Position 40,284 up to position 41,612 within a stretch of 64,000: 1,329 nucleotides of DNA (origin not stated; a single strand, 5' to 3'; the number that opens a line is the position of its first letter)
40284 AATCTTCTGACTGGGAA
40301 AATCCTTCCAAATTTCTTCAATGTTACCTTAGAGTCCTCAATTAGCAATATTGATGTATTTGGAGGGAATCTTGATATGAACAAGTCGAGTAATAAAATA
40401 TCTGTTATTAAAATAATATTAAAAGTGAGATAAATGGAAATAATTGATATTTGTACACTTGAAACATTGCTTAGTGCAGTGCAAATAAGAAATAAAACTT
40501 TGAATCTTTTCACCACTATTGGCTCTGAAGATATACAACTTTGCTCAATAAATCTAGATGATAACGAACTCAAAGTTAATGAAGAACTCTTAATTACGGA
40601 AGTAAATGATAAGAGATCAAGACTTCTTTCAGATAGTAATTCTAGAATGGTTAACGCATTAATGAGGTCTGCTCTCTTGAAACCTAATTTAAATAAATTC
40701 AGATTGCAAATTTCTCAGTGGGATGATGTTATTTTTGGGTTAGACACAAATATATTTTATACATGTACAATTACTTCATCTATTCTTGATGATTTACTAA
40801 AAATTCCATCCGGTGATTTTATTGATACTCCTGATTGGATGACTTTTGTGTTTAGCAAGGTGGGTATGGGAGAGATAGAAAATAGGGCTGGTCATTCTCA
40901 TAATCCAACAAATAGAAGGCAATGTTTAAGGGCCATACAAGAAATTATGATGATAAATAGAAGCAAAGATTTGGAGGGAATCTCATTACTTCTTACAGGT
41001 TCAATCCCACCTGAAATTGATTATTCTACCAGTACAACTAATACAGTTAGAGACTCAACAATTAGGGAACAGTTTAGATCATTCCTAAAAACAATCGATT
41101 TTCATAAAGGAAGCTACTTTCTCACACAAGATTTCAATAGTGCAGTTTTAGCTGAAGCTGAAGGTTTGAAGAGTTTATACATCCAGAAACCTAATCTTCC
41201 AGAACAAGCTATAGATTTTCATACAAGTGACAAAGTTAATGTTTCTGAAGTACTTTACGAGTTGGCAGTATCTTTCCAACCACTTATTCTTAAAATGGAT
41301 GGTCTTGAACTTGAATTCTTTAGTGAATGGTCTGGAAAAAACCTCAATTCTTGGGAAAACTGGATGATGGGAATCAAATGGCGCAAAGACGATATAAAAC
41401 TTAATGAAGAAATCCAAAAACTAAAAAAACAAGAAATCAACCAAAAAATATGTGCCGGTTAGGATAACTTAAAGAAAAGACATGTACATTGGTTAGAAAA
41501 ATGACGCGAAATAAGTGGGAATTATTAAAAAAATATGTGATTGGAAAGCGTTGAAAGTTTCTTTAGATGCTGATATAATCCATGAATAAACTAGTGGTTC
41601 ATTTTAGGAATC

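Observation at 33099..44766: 11-kb island saturated with nuclease and helicase domains, ending in a methyltransferase relic: candidate undescribed defence or DNA/RNA-processing system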

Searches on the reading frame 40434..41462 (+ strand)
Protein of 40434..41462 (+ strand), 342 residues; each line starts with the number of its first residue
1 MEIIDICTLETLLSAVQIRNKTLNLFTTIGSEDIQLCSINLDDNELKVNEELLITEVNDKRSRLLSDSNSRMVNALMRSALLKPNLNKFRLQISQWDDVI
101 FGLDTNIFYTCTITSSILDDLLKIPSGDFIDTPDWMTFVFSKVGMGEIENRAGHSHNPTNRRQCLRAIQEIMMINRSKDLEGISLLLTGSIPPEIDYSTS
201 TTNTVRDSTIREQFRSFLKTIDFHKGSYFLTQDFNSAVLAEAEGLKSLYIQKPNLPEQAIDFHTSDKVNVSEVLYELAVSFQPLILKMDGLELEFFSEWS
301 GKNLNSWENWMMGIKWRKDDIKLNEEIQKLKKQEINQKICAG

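Call 4: search_protein_families(library=pfam, proteins=[window:40434-41462:+], max_evalue=0.1)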
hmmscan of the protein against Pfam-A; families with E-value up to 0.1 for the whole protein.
window:40434-41462:+ (342 aa): 0 families

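Call 5: search_protein_families(library=ncbifam, proteins=[window:40434-41462:+], max_evalue=0.01)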
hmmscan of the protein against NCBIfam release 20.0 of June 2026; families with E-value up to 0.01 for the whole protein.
window:40434-41462:+ (342 aa): 0 families

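Call 6: search_protein_families(library=padloc, proteins=[window:40434-41462:+], max_evalue=0.01)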
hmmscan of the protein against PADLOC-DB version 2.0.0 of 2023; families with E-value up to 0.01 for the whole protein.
window:40434-41462:+ (342 aa): 0 families

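Call 24: search_solved_structures(query=window:40434-41462:+, max_evalue=10)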
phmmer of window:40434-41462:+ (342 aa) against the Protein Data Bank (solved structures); distinct sequences matched with E-value up to 10: 4.
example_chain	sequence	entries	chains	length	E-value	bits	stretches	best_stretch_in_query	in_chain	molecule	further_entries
3cmu_A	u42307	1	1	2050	0.0038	19.4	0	134-201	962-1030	Protein recA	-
3cmt_A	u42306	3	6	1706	0.076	15.2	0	134-181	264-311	Protein recA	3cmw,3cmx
9g9a_H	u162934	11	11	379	0.2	13.8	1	120-176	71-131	CRISPR system Cms protein Csm5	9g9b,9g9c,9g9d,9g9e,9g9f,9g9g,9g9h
3cmv_A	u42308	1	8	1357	0.33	13.1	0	134-181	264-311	Protein recA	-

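Call 29: find_homologous_proteins(query=window:40434-41462:+, max_evalue=0.001)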
Query window:40434-41462:+ (342 aa): 30 proteins with E <= 0.001 among 1889 candidates.
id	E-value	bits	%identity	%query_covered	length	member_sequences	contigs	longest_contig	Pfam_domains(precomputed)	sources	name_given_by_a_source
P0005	2.1e-223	758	100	100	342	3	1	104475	-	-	-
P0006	3.9e-200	682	90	100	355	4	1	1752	-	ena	-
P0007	2.4e-190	649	85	100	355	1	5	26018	-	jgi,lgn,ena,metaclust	jgi:hypothetical protein|metaclust:\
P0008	4.9e-182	622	81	100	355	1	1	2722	-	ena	-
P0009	3.1e-124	432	59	93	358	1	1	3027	-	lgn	-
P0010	6.7e-119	415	56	100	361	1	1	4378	-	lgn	-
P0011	1.3e-115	404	66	78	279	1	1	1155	-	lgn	-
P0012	1.7e-114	400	53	100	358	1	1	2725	-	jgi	-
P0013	9.2e-111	388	51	99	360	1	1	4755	-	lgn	-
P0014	3.7e-110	386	60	81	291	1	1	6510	-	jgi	-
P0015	1.7e-108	380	51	99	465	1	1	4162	-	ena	-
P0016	2.6e-105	370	54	99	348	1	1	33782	-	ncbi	-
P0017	5.3e-103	362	51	99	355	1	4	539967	-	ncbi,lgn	-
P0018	8.4e-102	359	53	92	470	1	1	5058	-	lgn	-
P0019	9.8e-101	355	53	97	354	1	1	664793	-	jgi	jgi:hypothetical protein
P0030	3.1e-88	314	46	100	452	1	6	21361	PF01918.28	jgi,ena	-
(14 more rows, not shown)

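Call 30: find_encoding_contigs(protein=P0017, flank=8000, max_places=2)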
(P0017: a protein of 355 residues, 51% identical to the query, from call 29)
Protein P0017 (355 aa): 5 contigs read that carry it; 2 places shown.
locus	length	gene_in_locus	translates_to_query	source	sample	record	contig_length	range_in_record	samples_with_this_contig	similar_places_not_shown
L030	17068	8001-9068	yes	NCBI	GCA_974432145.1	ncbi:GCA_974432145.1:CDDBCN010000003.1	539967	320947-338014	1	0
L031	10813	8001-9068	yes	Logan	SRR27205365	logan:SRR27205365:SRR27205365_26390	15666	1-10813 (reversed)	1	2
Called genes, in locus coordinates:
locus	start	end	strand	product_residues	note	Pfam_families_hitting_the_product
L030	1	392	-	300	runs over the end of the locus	PF08068:DKCLD (weak), PF01509:TruB_N, PF21238:Pus10_C, PF16198:TruB_C_2, PF01472:PUA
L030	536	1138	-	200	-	PF01956:EMC3_TMCO1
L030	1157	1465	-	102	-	PF00935:Ribosomal_L44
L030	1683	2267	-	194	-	-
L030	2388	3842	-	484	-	PF01896:DNA_primase_S (weak)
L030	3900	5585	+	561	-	PF04675:DNA_ligase_A_N, PF01068:DNA_ligase_A_M, PF01331:mRNA_cap_enzyme (faint), PF04679:DNA_ligase_A_C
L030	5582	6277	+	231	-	PF25296:Decapeptide (faint), PF13599:Pentapeptide_4, PF00805:Pentapeptide, PF13576:Pentapeptide_3 (faint), PF00805:Pentapeptide (weak)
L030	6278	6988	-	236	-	PF00154:RecA_N, PF08423:Rad51, PF13481:AAA_25, PF06745:ATPase (weak), PF01637:ATPase_2 (weak), PF00004:AAA (weak)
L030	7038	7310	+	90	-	-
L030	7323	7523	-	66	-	-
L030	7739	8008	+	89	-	-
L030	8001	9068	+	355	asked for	-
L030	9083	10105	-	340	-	-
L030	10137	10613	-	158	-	PF13274:SocA_Panacea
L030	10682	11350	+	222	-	PF12705:PDDEXK_1 (faint)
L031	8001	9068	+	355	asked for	-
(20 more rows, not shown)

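Call 31: find_encoding_contigs(protein=P0019, flank=8000, max_places=2)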
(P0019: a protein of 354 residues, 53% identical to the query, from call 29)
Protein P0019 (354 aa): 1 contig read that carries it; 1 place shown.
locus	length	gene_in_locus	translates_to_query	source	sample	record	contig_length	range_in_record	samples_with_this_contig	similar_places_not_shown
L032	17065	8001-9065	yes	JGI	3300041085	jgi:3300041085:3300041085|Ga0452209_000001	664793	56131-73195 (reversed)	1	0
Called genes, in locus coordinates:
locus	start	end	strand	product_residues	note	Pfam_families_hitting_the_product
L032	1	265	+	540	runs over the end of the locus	-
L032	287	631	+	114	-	-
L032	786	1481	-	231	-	PF13489:Methyltransf_23, PF08241:Methyltransf_11, PF13649:Methyltransf_25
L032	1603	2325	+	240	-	PF01978:TrmB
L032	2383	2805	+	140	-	-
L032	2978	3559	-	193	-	-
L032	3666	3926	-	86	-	-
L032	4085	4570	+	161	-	-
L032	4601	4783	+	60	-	-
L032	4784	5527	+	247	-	PF06023:Csa1, PF08696:Dna2 (weak), PF12705:PDDEXK_1, PF01930:Cas_Cas4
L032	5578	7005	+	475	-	PF11074:DUF2779 (weak), PF13482:RNase_H_2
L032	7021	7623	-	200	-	-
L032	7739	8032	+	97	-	-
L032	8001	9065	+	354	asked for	-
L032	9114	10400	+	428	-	-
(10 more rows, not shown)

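Call 32: find_encoding_contigs(protein=P0030, flank=8000, max_places=2)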
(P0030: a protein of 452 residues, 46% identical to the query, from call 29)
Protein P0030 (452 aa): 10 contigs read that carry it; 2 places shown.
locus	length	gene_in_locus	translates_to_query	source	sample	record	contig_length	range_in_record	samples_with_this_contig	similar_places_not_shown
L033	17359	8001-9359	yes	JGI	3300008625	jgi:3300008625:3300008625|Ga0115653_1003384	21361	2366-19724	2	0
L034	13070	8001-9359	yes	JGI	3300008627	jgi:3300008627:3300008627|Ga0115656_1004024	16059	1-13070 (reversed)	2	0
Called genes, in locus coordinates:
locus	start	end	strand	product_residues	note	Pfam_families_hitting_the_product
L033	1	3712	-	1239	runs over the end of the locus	PF04055:Radical_SAM, PF13353:Fer4_12 (weak)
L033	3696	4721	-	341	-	PF09084:NMT1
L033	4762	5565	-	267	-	PF00528:BPD_transp_1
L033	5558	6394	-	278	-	PF00005:ABC_tran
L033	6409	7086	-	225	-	PF02475:TRM5-TYW2_MTfase (weak), PF05175:MTS, PF06325:PrmA, PF13847:Methyltransf_31 (weak), PF08241:Methyltransf_11 (weak), PF13649:Methyltransf_25 (weak)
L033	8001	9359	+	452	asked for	PF01918:Alba (weak)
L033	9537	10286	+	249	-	-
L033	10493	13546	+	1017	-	PF04851:ResIII (weak)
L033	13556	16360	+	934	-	PF01555:N6_N4_Mtase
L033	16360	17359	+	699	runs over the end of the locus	PF00580:UvrD-helicase, PF13245:AAA_19 (weak), PF13361:UvrD_C, PF13538:UvrD_C_2 (faint)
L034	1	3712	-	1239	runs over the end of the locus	PF04055:Radical_SAM, PF13353:Fer4_12 (weak)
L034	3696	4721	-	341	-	PF09084:NMT1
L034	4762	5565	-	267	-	PF00528:BPD_transp_1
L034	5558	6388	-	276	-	PF00005:ABC_tran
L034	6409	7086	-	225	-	PF02475:TRM5-TYW2_MTfase (weak), PF05175:MTS, PF06325:PrmA, PF13847:Methyltransf_31 (weak), PF08241:Methyltransf_11 (weak), PF13649:Methyltransf_25 (weak)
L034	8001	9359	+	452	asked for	PF01918:Alba (weak)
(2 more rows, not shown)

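Call 33: find_encoding_contigs(protein=P0007, flank=8000, max_places=2)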
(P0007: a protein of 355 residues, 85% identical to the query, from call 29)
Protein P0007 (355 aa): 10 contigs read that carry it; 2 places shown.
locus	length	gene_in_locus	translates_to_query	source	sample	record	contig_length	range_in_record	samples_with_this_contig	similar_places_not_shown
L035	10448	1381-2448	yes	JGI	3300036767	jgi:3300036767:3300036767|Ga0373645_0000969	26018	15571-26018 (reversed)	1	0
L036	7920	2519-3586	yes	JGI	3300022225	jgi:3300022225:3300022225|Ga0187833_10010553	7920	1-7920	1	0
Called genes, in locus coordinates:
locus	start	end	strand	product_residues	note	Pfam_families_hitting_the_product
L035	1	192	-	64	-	?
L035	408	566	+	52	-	-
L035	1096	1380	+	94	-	PF01918:Alba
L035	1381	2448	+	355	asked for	-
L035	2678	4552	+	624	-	PF09826:Beta_propel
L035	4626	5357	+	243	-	-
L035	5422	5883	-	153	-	-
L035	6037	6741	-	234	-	PF00578:AhpC-TSA (weak), PF08534:Redoxin (weak), PF02630:SCO1-SenC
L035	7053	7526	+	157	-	PF06177:QueT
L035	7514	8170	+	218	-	PF00733:Asn_synthase (weak), PF02540:NAD_synthase (faint), PF06508:QueC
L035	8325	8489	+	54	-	-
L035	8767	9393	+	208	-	-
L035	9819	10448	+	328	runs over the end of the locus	PF20030:bpMoxR (weak), PF07726:AAA_3, PF07728:AAA_5, PF17863:AAA_lid_2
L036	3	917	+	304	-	?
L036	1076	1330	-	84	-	PF02229:PC4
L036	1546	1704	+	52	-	-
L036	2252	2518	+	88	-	PF01918:Alba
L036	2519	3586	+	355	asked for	-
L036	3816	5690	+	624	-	PF09826:Beta_propel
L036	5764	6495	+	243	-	-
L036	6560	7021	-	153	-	-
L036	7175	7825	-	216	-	PF00578:AhpC-TSA (weak), PF08534:Redoxin (weak), PF02630:SCO1-SenC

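Call 43: predict_structure(alignment_id=A1)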
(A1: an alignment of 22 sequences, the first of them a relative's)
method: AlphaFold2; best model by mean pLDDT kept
length: 342 residues; sequences in the alignment: 22
mean_pLDDT: 86.9   pTM: 0.88
mean pLDDT of the five models: 86.9, 86.7, 83.0, 79.4, 78.2
residues with pLDDT >= 90: 148; 70-90: 175; 50-70: 19; < 50: 0
segments of 3 or more residues with pLDDT < 50: none
pLDDT, mean of each block of 10 residues (from residue 1): 85 79 90 92 91 83 86 94 90 88 95 90 73 88 94 85 89 77 87 82 86 94 85 94 93 91 78 93 91 84 69 91 86 83 77
secondary structure, 60 per line:
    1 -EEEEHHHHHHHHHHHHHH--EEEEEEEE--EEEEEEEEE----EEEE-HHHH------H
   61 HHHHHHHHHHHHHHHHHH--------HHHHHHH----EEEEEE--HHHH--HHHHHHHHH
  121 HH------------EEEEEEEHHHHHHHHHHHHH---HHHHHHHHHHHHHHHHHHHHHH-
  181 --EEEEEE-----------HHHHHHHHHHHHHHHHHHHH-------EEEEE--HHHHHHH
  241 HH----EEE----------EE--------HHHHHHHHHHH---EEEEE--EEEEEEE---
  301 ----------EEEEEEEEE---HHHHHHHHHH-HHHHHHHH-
elements in order: E2-5 H6-19 E22-29 E32-40 E45-48 H50-53 H60-78 H87-93 E98-103 H106-109 H112-122 E135-141 H142-154 H158-179 E183-188 H200-219 E227-231 H234-242 E247-249 H270-280 E284-288 E291-297 E311-319 H323-332 H334-341

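Call 52: fold_search(model_id=the predicted structure, library=pdb)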
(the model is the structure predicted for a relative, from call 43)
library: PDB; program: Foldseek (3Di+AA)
matches with E <= 10: 1562; with E <= 0.001: 3
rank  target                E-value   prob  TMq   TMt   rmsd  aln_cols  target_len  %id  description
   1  9jxx_B                2.3e-07  1.00  0.48  0.41   7.1       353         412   12  Crystal structure of SiRe_0806 in complex with cA4 (released 2025-07-23)
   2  9jxw_A                2.9e-07  1.00  0.49  0.42   7.3       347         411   12  Crystal structure of SiRe_0806 from Sulfolobus islandicus (released 2025-07-23)
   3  9jxx_C                2.1e-06  1.00  0.49  0.41   7.0       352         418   12  Crystal structure of SiRe_0806 in complex with cA4 (released 2025-07-23)
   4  2hwx                  1.3e-03  1.00  0.28  0.51   6.9       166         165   14  Structure of human SMG6 E1282C PIN domain mutant. (released 2006-11-14)
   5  6d6q_K                1.8e-02  0.57  0.23  0.11  20.3       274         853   12  Human nuclear exosome-MTR4 RNA complex - overall reconstruction (released 2018-06-20)
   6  5aki                  1.2e-01  0.13  0.16  0.11  21.2       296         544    9  ligand complex structure of soluble epoxide hydrolase (released 2015-05-13)
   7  3v9p_A                1.2e-01  0.09  0.12  0.17  14.9       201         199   10  Crystal structure of Thymidylate kinase from Burkholderia thailandensis (released 2012-01-25)
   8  4oxi                  1.5e-01  0.20  0.20  0.14  11.7       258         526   11  Crystal structure of Vibrio cholerae adenylation domain AlmE in complex with glycyl-adenosine-5'-phosphate (released 2014-12-31)
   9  5ai6                  1.5e-01  0.13  0.16  0.11  20.9       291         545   10  ligand complex structure of soluble epoxide hydrolase (released 2015-05-13)
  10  2gmw_A                2.3e-01  0.35  0.23  0.36   8.0       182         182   14  Crystal Structure of D,D-heptose 1.7-bisphosphate phosphatase from E. Coli. (released 2007-04-10)
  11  3cnh_B                2.9e-01  0.10  0.14  0.21  18.9       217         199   10  Crystal structure of predicted hydrolase of haloacid dehalogenase-like superfamily (NP_295428.1) from Deinococcus radi (released 2008-04-08)
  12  4dcc                  3.6e-01  0.13  0.16  0.24  15.0       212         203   10  Crystal structure of had family enzyme bt-2542 from bacteroides thetaiotaomicron (target efi-501088) (released 2012-02-22)
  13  7s65_A                3.8e-01  0.08  0.18  0.15  13.3       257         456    8  Compressed conformation of nighttime state KaiC (released 2021-09-22)
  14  4dfd_B                5.0e-01  0.10  0.15  0.23  15.3       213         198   10  Crystal structure of had family enzyme bt-2542 (target efi-501088) from bacteroides thetaiotaomicron, magnesium comple (released 2012-02-01)
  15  3tmk_D                5.6e-01  0.06  0.14  0.18  10.4       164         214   15  CRYSTAL STRUCTURE OF YEAST THYMIDYLATE KINASE COMPLEXED WITH THE BISUBSTRATE INHIBITOR TP5A AT 2.0 A RESOLUTION: IMPLI (released 1999-02-16)
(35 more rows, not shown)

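Call 61: search_solved_structures(query=A1, max_evalue=10, show_alignments=2)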
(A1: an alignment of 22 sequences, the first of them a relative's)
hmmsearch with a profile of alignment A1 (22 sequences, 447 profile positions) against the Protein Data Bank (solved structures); distinct sequences matched with E-value up to 10: 13.
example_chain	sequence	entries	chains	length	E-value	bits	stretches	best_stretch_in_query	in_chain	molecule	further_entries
2bky_A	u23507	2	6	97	9.1e-08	34.6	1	3-76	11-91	DNA/RNA-BINDING PROTEIN ALBA 1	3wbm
1h0x_A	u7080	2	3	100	1e-07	34.5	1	3-76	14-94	DNA BINDING PROTEIN SSO10B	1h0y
8xao_A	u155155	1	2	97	1.1e-07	34.4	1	3-73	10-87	DNA/RNA-binding protein Alba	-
8xaq_A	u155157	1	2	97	2e-07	33.5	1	3-73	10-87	DNA/RNA-binding protein Alba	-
1y9x_A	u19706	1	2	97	2.8e-07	33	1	3-76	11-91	DNA/RNA-binding protein Alba 1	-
1nfh_A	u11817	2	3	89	3.2e-07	32.8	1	3-76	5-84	conserved hypothetical protein AF1956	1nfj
3toe_A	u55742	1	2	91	4.1e-07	32.5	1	3-80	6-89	DNA/RNA-binding protein Alba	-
2z7c_A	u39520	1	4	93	5e-07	32.2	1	3-76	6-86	DNA/RNA-binding protein Alba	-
4z9e_A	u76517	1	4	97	2.4e-06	29.9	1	3-83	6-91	DNA/RNA-binding protein Alba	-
1nh9_A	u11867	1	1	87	2.6e-05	26.5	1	3-78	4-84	DNA-binding protein Alba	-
2h9u_A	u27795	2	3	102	4.4e-05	25.8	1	3-68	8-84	DNA/RNA-binding protein Alba 2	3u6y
1udv_A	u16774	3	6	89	0.00013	24.2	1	4-80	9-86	DNA binding protein SSO10b | DNA/RNA-binding protein Alba 2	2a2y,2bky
8xap_A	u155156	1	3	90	0.022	16.9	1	3-74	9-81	DNA binding protein alba-1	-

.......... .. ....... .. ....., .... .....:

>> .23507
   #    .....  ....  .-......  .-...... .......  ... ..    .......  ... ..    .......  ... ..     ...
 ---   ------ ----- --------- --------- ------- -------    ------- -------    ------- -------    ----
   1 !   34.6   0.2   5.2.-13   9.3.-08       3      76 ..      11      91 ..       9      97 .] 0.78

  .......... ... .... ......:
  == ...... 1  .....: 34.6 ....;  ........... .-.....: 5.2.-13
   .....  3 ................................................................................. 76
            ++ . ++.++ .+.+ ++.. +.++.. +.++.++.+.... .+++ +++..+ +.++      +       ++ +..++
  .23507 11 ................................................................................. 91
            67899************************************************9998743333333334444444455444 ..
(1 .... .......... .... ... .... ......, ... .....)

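Call 77: find_related_loci(query=A1, collection=viral_contigs, flank=8000)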
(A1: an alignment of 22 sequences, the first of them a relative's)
Query A1 (342 aa) in viral_contigs; peptide patterns used: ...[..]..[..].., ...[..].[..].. (x = any residue, [..] = any of these).
25 stretches matched a pattern, but none encodes a relative of the query by tblastn (E <= 1e-3).

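Call 85: search_protein_families(library=phrogs, proteins=[window:40434-41462:+], max_evalue=0.01)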
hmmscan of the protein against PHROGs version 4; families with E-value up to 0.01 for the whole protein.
window:40434-41462:+ (342 aa): 0 families
